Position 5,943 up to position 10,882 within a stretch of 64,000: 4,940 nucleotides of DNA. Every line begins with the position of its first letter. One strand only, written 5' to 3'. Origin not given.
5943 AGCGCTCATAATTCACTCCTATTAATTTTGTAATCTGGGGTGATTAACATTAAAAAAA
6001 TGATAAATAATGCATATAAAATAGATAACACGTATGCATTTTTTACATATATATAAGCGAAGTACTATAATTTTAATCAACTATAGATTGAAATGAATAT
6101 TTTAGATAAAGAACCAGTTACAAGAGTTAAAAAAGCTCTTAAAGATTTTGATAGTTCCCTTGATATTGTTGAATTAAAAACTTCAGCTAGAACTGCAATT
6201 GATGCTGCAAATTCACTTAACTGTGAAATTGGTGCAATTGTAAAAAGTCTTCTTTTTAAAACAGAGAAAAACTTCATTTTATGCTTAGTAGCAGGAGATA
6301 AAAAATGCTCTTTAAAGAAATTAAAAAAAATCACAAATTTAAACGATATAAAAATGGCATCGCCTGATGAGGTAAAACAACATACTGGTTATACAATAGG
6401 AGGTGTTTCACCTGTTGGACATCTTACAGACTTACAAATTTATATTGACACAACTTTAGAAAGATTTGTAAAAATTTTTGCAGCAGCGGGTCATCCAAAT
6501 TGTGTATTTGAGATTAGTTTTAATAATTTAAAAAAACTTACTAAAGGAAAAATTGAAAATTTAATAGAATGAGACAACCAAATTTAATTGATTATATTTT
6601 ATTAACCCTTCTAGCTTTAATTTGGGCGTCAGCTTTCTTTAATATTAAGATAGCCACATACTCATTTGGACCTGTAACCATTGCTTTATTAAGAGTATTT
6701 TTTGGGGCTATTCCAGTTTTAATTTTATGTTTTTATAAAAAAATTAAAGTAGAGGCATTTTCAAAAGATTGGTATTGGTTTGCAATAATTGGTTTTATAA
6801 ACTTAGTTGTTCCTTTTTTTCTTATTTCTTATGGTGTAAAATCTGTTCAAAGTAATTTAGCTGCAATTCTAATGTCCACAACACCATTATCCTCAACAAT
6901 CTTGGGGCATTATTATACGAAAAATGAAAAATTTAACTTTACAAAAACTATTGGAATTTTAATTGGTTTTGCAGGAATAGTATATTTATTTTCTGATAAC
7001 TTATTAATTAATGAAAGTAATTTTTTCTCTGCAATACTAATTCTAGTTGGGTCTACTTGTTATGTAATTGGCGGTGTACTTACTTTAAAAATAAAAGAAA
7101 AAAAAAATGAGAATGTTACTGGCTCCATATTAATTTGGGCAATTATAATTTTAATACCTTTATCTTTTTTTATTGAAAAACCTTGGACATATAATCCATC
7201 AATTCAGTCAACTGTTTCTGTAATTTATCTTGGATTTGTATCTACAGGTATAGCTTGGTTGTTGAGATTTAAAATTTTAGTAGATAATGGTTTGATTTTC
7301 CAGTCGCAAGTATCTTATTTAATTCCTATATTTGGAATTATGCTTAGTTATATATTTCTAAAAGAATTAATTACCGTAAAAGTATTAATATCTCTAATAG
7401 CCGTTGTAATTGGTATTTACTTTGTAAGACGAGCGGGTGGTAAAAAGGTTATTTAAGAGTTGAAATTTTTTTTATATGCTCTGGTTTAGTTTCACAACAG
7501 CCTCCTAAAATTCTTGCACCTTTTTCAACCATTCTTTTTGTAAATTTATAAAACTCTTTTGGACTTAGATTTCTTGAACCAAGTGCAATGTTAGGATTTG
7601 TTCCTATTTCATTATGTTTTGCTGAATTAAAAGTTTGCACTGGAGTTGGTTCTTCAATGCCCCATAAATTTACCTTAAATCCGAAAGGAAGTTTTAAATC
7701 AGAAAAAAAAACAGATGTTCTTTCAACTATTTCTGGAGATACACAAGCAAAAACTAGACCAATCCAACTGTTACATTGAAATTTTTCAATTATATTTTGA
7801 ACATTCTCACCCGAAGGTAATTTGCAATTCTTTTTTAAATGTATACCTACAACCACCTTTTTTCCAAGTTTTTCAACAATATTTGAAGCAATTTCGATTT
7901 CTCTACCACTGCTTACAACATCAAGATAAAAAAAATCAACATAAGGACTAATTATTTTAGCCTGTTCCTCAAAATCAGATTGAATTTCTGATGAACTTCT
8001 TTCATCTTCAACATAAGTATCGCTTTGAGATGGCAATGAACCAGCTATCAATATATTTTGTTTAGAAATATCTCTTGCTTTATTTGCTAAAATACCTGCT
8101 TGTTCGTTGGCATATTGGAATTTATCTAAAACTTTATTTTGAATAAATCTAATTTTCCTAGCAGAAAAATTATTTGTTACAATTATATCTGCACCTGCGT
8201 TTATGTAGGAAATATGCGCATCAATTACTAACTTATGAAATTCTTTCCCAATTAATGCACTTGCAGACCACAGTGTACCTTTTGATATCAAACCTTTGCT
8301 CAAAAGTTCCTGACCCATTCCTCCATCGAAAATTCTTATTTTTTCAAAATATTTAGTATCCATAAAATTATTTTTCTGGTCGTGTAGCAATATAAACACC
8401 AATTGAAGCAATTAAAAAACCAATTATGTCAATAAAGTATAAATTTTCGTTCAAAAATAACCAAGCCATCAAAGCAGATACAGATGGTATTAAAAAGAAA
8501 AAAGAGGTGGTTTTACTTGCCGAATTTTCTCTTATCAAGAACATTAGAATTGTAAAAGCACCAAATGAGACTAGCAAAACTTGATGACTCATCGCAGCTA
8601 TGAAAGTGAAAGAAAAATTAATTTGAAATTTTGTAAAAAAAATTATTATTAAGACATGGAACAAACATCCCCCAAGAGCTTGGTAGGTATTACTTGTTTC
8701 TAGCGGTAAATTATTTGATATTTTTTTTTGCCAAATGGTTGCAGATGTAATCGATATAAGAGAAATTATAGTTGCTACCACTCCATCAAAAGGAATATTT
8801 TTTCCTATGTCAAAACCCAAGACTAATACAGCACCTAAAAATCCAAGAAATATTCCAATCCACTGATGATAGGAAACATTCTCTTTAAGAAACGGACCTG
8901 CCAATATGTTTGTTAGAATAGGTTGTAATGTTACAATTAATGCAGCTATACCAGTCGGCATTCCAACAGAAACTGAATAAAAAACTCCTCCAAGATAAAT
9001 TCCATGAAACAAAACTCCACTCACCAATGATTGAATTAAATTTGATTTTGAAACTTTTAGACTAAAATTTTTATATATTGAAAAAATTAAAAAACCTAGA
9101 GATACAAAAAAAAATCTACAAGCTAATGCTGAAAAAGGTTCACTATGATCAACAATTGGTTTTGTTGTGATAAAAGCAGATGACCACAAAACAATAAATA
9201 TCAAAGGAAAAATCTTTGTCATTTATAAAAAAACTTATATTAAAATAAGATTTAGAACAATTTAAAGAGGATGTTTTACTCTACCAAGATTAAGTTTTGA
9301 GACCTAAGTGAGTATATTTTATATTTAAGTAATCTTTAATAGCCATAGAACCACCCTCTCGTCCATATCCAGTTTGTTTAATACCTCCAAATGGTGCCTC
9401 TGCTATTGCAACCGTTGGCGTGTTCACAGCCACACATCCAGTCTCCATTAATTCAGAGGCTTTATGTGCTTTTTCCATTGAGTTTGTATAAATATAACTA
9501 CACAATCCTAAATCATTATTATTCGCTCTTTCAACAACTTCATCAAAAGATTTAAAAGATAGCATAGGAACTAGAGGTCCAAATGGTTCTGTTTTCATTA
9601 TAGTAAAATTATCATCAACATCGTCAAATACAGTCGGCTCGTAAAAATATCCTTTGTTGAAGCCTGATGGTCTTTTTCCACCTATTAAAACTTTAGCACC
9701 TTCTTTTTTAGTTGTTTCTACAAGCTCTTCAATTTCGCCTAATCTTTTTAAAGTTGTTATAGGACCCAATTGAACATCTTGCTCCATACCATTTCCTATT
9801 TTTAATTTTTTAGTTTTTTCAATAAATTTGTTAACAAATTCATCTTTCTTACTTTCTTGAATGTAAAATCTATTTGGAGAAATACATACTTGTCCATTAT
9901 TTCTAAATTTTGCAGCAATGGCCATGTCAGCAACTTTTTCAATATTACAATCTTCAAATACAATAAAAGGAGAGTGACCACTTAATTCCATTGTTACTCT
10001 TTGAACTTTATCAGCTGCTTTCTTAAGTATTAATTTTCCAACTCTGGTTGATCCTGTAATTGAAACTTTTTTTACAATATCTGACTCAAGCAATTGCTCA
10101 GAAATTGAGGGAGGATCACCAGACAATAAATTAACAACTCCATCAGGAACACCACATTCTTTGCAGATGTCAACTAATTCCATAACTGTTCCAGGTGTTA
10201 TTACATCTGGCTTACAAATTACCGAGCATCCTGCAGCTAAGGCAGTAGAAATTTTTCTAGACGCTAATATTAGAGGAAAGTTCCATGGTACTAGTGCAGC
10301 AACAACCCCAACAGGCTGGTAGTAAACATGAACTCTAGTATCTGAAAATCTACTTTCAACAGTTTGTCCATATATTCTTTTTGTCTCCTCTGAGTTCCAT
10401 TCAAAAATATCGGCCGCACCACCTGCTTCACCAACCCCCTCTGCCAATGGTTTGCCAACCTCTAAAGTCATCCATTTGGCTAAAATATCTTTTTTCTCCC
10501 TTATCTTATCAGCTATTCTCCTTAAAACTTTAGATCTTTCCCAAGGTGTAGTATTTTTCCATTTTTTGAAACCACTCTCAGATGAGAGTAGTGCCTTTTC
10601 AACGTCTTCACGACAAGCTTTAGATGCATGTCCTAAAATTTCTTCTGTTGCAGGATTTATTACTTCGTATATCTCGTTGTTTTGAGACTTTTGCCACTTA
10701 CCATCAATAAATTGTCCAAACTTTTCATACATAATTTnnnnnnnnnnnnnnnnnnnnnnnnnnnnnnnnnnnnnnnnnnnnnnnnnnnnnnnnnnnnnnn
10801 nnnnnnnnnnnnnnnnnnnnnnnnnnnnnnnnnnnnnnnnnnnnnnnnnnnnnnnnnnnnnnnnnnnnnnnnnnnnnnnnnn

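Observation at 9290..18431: Hybrid L-lyxonate (vitamin C breakdown product) pathway that could deliver pyruvate + glycolate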

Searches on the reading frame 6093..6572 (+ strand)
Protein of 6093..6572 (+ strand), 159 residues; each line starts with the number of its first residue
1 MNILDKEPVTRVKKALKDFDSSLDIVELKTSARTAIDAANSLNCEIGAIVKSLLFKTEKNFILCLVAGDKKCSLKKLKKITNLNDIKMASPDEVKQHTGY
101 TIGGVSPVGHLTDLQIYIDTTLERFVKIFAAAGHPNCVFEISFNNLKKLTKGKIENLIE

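Call 15: search_protein_families(library=pfam, proteins=[window:6093-6572:+])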
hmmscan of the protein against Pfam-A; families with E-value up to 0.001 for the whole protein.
window:6093-6572:+ (159 aa): 1 family
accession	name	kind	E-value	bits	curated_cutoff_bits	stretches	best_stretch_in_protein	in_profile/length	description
PF04073.20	tRNA_edit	-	4.7e-30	104.6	25.5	1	31-149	3-123/123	Aminoacyl-tRNA editing domain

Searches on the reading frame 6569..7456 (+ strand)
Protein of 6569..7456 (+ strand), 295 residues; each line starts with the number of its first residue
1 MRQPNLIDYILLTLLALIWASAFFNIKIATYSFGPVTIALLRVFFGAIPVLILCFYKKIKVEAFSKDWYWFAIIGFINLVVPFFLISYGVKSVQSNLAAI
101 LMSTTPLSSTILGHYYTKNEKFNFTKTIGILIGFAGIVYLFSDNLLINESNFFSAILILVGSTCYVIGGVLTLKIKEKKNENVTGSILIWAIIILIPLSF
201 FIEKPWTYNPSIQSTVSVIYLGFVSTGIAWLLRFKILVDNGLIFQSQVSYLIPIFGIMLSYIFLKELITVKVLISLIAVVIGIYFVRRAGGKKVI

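Call 15: search_protein_families(library=pfam, proteins=[window:6569-7456:+])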
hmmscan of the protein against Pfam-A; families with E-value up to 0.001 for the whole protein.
window:6569-7456:+ (295 aa): 2 families
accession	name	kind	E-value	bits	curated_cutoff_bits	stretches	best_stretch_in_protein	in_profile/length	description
PF00892.27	EamA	-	3.3e-34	118.5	28.2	2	9-141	4-134/135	EamA-like transporter family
PF03151.22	TPT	-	0.00024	21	30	0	248-284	97-133/291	Triose-phosphate Transporter family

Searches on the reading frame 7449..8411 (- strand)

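Call 15: search_protein_families(library=pfam, proteins=[window:7449-8411:-])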
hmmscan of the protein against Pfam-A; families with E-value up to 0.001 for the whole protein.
window:7449-8411:- (320 aa): 1 family
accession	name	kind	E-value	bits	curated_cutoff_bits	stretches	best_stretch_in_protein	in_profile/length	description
PF02574.22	S-methyl_trans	-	4.1e-42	145.4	22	1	27-317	2-280/283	Homocysteine S-methyltransferase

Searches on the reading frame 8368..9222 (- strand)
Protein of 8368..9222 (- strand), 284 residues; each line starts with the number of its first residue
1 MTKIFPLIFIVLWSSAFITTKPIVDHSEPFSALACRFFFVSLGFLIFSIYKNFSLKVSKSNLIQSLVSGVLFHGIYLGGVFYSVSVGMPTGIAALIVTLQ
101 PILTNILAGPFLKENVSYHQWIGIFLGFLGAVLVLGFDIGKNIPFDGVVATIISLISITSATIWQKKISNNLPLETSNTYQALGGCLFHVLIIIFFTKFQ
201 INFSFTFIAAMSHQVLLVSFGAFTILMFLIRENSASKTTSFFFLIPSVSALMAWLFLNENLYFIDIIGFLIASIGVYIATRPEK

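Call 15: search_protein_families(library=pfam, proteins=[window:8368-9222:-])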
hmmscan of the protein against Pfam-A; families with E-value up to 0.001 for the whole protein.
window:8368-9222:- (284 aa): 1 family
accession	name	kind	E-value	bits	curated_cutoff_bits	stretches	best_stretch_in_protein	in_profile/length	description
PF00892.27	EamA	-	3.4e-27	95.8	28.2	2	7-135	8-134/135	EamA-like transporter family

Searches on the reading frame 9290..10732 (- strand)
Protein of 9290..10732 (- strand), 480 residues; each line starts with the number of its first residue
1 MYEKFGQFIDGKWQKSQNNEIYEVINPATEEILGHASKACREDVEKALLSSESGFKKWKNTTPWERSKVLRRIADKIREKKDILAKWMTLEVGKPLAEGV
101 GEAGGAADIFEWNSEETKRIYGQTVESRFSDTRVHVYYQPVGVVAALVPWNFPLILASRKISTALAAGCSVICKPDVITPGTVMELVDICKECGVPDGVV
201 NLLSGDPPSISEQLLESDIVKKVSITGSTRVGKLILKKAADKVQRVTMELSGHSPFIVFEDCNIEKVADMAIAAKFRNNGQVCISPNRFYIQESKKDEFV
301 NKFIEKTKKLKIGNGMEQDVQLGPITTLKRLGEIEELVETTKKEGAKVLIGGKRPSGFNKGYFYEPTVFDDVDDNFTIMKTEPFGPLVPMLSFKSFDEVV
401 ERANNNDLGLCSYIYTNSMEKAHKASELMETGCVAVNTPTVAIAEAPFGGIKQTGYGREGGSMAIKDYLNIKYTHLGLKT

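Call 3: search_protein_families(library=pfam, proteins=[window:9290-10732:-])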
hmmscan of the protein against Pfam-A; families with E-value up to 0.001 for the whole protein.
window:9290-10732:- (480 aa): 1 family
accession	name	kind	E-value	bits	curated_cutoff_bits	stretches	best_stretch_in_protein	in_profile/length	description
PF00171.27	Aldedh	-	2.5e-159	531.2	23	1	13-473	1-460/461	Aldehyde dehydrogenase family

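Call 4: search_protein_families(library=ncbifam, proteins=[window:9290-10732:-])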
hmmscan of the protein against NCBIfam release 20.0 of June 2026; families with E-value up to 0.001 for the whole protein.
window:9290-10732:- (480 aa): 42 families (the best 25 are shown)
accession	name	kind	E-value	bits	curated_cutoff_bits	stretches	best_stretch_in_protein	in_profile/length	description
TIGR01780.1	SSADH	subfamily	8.3e-145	483.1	646.35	1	24-472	1-448/448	succinate-semialdehyde dehydrogenase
TIGR01804.1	BADH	equivalog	1.3e-133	445.9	668.6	1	8-472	1-467/467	betaine-aldehyde dehydrogenase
NF008415.0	PRK11241.1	equivalog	3.1e-133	445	828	1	7-478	13-482/482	NADP-dependent succinate-semialdehyde dehydrogenase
NF009725.0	PRK13252.1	equivalog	3.7e-125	418.1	593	1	4-478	6-481/488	betaine-aldehyde dehydrogenase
NF010000.0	PRK13473.1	subfamily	1.6e-119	399.7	615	1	7-473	5-469/475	aminobutyraldehyde dehydrogenase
TIGR02299.1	HpaE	equivalog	2.2e-116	389.3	638.35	1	7-478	3-478/488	5-carboxymethyl-2-hydroxymuconate semialdehyde dehydrogenase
NF040648.1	lactal_redase_Meth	equivalog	1e-114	384.2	650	1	8-473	2-459/463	lactaldehyde dehydrogenase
NF040792.1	glyc_ald_dh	equivalog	2.5e-110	369.7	760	1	8-474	4-471/488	D-glyceraldehyde dehydrogenase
NF042993.1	AlphKGSA_gudD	equivalog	4.4e-109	365.4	770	1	4-473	3-477/481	alpha-ketoglutaric semialdehyde dehydrogenase GucD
NF045735.1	PaDhStyDPseudo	equivalog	2.5e-108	362.8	850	1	8-472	6-477/483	phenylacetaldehyde dehydrogenase StyD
NF052305.1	DioxValDhHalo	equivalog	1.3e-107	360.7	750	1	1-468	1-473/483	2,5-dioxovalerate dehydrogenase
NF007497.0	PRK10090.1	equivalog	2.1e-107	359.9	500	1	5-475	7-476/480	aldehyde dehydrogenase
NF006916.0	PRK09407.1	equivalog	4.2e-102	342.4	521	1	16-471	30-487/526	succinic semialdehyde dehydrogenase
NF045736.1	PaDhStyDRhodo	equivalog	2.1e-96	323.4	800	1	7-466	5-467/479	phenylacetaldehyde dehydrogenase StyD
NF006915.0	PRK09406.1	equivalog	1.3e-95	320.9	730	1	24-473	5-453/457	NADP-dependent succinic semialdehyde dehydrogenase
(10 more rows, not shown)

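Call 44: search_solved_structures(query=window:9290-10732:-, max_evalue=1e-100)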
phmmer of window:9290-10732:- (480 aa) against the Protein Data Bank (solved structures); distinct sequences matched with E-value up to 1e-100: 25.
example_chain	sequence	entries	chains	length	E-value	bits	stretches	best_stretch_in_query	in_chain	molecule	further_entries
3jz4_A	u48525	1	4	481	7.1e-119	400.9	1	8-478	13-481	Succinate-semialdehyde dehydrogenase [NADP+]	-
8of1_A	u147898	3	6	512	1.4e-118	399.9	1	8-477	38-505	Succinate-semialdehyde dehydrogenase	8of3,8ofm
4v6h_A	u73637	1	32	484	1e-115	390.5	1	7-474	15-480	Succinate-semialdehyde dehydrogenase (NADP+)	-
3ek1_A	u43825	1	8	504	2.3e-111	376.2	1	8-474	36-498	Aldehyde dehydrogenase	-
5x5t_A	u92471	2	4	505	1.5e-110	373.5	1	8-472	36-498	Alpha-ketoglutaric semialdehyde dehydrogenase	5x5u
9zh8_A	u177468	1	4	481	5.2e-110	371.7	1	8-472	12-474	Aldehyde dehydrogenase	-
8s33_A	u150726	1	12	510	1.3e-109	370.4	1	7-478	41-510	Succinate-semialdehyde dehydrogenase [NAD(P)+]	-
4a0m_A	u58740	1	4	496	2.6e-109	369.4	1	8-473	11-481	BETAINE ALDEHYDE DEHYDROGENASE, CHLOROPLASTIC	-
4v3f_A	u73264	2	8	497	2.6e-109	369.4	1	8-473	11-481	BETAINE ALDEHYDE DEHYDROGENASE, CHLOROPLASTIC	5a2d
5vbf_A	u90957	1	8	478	1.7e-108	366.7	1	6-473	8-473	NAD-dependent succinate-semialdehyde dehydrogenase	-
4v37_A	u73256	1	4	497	4.6e-108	365.3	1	8-473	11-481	BETAINE ALDEHYDE DEHYDROGENASE, CHLOROPLASTIC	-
2w8n_A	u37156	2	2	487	3.6e-104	352.4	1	7-476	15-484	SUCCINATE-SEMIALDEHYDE DEHYDROGENASE, MITOCHONDRIAL | SUCCINIC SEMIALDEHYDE DEHYDROGENASE MITOCHONDRIAL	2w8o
8c54_A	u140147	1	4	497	3.3e-103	349.3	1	8-477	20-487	Succinate semialdehyde dehydrogenase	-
2w8p_A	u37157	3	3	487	6.5e-103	348.3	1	7-476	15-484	SUCCINIC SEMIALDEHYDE DEHYDROGENASE MITOCHONDRIAL | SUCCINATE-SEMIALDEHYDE DEHYDROGENASE, MITOCHONDRIAL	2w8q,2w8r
4q92_A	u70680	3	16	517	4.2e-102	345.6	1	7-473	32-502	Betaine aldehyde dehydrogenase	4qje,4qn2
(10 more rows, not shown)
